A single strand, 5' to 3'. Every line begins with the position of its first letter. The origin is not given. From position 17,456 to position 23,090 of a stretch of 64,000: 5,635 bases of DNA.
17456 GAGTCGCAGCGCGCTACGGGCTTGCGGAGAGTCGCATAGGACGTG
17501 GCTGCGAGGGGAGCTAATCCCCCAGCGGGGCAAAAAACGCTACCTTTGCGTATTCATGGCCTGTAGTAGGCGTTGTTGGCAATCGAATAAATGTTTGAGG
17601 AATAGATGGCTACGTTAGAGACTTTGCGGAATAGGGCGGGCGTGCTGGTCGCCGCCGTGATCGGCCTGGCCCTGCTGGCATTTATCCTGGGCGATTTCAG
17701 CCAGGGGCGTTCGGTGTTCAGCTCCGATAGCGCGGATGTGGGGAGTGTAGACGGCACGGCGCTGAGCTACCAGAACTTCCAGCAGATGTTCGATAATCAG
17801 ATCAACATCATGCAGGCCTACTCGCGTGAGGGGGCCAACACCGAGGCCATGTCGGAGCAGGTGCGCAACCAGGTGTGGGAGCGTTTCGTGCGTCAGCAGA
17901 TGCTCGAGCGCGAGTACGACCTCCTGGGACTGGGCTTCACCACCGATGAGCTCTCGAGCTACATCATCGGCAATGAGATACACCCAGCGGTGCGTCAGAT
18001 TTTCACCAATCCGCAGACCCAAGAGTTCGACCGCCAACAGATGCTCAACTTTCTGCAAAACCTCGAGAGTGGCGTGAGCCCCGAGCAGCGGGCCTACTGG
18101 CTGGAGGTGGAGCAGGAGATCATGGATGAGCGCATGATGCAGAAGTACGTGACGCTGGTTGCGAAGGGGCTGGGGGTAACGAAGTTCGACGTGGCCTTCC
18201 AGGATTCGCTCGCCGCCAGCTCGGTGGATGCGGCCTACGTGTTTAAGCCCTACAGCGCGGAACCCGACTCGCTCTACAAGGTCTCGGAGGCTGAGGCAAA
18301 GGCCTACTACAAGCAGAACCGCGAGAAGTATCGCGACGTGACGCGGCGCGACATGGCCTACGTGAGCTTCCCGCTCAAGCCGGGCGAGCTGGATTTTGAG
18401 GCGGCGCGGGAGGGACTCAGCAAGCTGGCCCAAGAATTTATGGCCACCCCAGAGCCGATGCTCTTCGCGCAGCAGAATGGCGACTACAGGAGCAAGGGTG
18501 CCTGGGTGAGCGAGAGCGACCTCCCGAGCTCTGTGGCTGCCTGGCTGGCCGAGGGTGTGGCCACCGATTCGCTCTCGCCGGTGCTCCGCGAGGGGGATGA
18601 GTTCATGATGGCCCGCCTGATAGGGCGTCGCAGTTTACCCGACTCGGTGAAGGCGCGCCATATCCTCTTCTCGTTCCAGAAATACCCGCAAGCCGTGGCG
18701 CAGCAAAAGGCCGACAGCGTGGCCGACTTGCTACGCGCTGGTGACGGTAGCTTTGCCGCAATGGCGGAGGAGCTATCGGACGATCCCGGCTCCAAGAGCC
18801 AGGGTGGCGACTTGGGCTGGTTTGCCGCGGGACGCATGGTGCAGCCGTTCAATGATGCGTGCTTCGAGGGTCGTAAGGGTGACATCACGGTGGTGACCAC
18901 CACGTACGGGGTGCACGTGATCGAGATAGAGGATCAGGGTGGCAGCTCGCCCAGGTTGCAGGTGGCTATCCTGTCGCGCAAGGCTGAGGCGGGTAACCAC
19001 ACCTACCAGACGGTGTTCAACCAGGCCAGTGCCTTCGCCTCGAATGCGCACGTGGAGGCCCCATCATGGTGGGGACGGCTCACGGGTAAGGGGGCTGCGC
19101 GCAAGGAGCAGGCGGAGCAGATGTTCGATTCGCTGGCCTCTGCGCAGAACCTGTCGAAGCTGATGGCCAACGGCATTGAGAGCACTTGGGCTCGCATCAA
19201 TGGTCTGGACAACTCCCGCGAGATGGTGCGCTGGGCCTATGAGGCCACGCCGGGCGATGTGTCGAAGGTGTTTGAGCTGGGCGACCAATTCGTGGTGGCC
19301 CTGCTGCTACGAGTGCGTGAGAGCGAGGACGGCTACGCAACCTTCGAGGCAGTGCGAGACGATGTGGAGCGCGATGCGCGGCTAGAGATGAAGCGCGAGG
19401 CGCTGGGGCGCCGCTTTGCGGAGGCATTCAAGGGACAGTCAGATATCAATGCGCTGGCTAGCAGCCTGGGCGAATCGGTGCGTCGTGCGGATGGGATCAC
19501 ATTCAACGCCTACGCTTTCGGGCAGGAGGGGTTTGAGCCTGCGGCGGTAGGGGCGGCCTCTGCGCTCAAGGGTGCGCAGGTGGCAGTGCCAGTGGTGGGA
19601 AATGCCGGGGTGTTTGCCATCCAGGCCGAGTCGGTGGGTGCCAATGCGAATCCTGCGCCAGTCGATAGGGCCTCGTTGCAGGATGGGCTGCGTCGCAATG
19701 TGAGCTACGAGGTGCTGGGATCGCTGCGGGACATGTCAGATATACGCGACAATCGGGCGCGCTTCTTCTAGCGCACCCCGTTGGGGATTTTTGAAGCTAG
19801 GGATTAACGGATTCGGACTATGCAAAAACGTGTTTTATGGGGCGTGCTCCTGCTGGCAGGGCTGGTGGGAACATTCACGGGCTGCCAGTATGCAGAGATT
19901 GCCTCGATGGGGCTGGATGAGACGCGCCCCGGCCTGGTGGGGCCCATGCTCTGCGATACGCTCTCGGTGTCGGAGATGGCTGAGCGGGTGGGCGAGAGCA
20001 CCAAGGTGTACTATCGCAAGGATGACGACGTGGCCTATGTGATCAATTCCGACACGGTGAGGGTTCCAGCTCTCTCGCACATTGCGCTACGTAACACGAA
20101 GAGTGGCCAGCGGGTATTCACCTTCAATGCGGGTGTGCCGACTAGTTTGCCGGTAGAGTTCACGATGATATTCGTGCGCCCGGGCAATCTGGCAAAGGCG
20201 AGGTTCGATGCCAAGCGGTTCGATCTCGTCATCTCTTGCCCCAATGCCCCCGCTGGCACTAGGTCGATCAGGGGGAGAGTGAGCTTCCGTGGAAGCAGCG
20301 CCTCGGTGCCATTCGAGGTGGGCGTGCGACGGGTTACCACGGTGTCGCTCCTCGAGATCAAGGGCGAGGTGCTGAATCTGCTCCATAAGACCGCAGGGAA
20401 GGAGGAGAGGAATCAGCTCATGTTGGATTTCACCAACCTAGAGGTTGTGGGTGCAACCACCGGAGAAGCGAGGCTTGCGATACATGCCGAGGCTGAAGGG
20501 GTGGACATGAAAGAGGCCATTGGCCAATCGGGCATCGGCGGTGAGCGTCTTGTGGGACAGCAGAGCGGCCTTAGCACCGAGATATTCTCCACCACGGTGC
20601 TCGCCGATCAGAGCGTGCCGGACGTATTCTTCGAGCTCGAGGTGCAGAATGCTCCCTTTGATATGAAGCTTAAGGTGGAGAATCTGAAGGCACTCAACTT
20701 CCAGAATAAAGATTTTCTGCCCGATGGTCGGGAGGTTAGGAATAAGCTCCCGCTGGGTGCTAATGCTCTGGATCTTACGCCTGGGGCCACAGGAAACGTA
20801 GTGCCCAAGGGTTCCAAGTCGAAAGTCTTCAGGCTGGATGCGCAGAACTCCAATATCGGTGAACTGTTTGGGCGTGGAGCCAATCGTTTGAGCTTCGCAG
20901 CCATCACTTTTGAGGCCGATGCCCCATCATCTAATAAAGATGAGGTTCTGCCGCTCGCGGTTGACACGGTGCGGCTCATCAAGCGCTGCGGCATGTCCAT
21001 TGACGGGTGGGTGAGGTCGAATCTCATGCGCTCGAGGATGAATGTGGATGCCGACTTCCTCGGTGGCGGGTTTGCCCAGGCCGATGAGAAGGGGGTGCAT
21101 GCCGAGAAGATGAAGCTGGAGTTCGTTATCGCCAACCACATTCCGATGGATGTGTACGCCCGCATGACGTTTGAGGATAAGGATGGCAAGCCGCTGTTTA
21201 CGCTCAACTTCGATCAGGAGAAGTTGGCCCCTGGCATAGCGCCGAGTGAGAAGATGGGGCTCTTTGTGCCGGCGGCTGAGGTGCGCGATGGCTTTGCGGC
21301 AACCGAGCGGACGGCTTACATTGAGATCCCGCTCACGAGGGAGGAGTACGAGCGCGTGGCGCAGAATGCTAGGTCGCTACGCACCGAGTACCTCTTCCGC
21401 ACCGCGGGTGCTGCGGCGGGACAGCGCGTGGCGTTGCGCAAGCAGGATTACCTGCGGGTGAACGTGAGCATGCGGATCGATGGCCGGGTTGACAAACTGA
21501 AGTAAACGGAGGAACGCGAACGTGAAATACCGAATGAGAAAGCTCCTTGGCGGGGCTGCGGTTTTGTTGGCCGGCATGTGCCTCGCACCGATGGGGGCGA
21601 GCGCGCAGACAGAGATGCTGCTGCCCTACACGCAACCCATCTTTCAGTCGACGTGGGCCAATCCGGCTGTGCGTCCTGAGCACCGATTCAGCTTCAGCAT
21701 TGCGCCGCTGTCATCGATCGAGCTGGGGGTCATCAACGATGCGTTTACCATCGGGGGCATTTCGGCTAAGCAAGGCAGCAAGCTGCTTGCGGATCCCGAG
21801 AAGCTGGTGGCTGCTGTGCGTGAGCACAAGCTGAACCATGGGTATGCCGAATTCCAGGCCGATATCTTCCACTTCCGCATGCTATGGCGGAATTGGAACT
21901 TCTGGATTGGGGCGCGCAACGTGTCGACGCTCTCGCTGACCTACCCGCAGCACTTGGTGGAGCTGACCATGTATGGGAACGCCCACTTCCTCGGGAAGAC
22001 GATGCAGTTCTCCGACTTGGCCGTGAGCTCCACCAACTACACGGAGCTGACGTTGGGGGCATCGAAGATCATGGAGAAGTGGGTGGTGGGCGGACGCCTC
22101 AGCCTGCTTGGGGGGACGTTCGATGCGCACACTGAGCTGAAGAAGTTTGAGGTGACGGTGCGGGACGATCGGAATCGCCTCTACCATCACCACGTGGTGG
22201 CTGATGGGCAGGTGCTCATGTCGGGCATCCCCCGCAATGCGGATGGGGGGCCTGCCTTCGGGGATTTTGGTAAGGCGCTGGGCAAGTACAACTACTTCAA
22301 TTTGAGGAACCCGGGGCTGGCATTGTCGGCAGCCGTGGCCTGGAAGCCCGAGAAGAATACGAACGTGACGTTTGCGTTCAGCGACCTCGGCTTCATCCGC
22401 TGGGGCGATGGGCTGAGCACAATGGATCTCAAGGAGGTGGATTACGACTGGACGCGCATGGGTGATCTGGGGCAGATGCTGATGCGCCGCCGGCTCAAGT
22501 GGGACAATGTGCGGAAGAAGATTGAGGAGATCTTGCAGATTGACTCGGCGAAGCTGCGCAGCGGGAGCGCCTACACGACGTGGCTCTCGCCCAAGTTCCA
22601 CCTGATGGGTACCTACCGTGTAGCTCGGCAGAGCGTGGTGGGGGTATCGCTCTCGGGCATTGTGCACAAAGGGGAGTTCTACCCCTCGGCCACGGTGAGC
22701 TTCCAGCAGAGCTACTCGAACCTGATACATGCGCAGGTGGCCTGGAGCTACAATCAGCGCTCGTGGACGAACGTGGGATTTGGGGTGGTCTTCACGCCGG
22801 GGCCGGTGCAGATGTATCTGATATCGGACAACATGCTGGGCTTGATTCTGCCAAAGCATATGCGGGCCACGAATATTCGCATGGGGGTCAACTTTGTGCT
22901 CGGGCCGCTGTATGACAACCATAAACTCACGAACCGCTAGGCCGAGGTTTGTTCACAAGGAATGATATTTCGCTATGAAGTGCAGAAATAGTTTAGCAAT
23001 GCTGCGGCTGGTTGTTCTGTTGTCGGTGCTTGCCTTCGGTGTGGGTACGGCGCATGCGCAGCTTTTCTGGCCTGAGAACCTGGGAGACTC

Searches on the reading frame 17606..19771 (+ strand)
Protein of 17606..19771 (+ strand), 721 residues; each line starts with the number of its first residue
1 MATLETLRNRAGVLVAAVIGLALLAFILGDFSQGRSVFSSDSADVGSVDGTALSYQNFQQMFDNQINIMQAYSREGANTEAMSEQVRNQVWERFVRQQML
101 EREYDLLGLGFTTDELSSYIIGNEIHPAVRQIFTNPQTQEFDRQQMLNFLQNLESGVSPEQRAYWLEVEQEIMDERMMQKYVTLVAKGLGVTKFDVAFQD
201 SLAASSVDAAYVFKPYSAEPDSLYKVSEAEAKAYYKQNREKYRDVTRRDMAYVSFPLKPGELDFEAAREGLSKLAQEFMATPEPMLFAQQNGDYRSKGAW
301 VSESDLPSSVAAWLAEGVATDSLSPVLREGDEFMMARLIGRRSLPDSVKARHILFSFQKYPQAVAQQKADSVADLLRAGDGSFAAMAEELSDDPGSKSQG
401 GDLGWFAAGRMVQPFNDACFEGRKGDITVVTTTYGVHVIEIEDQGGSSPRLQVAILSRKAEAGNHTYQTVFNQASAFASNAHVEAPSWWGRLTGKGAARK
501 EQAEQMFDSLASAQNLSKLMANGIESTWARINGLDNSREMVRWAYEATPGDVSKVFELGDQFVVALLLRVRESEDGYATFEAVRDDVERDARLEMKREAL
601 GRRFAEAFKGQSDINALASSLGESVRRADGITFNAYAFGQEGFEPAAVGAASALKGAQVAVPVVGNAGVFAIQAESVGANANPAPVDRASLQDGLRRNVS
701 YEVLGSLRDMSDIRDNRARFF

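Call 62: search_protein_families(library=pfam, proteins=[window:17606-19771:+], max_evalue=0.0001)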
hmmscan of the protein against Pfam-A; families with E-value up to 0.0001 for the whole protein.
window:17606-19771:+ (721 aa): 5 families
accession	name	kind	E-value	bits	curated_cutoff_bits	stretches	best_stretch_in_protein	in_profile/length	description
PF13623.11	SurA_N_2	-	3.9e-35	121.3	28.5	1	4-150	1-145/145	SurA-like N-terminal domain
PF13616.12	Rotamase_3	-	4.1e-30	105.1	22.5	1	335-444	3-115/116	PPIC-type PPIASE domain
PF00639.27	Rotamase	-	2.6e-21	76.8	21.7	1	352-443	1-97/97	PPIC-type PPIASE domain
PF13145.12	Rotamase_2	-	4.3e-15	57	27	1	226-342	1-109/121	PPIC-type PPIASE domain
PF13624.11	SurA_N_3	-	1.1e-14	55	27.2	1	4-160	2-146/162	SurA-like N-terminal domain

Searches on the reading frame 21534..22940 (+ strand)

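Call 62: search_protein_families(library=pfam, proteins=[window:21534-22940:+], max_evalue=0.0001)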
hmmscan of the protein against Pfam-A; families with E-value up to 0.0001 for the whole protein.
window:21534-22940:+ (468 aa): 1 family
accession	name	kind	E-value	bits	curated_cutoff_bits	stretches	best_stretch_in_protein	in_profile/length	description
PF18990.6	DUF5723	-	3.5e-51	175.5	26.8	1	44-432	1-376/376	Family of unknown function (DUF5723)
